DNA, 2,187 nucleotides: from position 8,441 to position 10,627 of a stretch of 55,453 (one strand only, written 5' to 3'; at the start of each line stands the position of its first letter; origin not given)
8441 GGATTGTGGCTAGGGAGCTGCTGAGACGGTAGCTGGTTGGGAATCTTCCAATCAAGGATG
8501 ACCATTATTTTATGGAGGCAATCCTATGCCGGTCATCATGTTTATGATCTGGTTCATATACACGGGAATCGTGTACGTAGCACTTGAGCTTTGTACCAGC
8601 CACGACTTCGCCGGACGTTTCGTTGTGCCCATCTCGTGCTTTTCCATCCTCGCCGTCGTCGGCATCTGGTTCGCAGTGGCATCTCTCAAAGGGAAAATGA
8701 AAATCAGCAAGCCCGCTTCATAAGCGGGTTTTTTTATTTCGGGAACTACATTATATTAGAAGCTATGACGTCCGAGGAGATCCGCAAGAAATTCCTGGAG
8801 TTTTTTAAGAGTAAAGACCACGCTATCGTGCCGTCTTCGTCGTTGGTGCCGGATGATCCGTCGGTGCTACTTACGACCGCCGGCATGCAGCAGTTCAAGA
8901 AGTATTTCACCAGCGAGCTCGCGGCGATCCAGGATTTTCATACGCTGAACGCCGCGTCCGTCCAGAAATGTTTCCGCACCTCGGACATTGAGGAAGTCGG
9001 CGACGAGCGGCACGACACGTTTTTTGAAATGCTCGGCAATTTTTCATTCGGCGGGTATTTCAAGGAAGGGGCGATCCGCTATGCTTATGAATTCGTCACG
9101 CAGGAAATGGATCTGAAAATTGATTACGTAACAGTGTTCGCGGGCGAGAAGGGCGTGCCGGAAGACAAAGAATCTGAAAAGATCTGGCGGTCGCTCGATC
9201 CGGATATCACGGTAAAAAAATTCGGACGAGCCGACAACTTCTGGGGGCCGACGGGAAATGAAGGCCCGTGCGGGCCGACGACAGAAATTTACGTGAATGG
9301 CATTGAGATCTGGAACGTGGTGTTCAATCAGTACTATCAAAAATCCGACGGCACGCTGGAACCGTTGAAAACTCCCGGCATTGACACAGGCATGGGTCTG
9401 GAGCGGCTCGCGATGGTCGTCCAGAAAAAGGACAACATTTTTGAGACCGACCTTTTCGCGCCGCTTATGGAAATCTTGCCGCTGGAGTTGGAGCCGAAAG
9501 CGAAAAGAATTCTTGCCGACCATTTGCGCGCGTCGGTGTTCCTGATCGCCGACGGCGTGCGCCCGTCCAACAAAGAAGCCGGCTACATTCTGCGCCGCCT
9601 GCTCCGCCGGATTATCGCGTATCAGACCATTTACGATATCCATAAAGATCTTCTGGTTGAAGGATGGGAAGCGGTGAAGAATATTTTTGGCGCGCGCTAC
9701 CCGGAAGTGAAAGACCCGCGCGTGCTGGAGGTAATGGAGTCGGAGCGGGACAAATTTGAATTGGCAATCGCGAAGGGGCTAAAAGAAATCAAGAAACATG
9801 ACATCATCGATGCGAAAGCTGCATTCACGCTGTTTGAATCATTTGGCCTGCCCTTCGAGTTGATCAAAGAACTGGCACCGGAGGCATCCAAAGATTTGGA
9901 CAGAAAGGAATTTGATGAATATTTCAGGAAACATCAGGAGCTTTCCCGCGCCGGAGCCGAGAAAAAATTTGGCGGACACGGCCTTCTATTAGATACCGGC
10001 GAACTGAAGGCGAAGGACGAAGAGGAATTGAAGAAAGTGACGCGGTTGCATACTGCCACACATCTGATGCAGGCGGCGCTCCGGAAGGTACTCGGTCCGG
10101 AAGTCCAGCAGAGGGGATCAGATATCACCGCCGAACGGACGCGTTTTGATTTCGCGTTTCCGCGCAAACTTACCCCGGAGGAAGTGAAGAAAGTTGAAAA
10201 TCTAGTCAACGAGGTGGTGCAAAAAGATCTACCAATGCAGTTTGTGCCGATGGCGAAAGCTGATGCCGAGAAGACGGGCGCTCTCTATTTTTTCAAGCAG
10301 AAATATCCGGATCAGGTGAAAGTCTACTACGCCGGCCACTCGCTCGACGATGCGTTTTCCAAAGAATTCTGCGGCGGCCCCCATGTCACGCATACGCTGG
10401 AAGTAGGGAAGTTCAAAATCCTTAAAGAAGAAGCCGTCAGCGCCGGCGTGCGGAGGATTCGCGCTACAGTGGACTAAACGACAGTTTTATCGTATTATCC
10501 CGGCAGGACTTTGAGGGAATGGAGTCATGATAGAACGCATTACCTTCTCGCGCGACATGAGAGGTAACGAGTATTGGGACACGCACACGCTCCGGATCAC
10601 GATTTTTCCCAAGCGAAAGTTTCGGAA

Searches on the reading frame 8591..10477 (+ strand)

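Call 90: search_protein_families(library=pfam, max_evalue=0.00001, proteins=[window:8591-10477:+])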
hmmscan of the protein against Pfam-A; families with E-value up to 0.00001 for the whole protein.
window:8591-10477:+ (628 aa): 2 families
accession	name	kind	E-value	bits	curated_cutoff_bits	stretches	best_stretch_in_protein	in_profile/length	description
PF01411.24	tRNA-synt_2c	-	1.2e-106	357.9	30.3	1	63-474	1-450/552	tRNA synthetases class II (A)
PF07973.19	tRNA_SAD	-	8.6e-14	51.7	24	1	577-623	2-43/44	Threonyl and Alanyl tRNA synthetase second additional domain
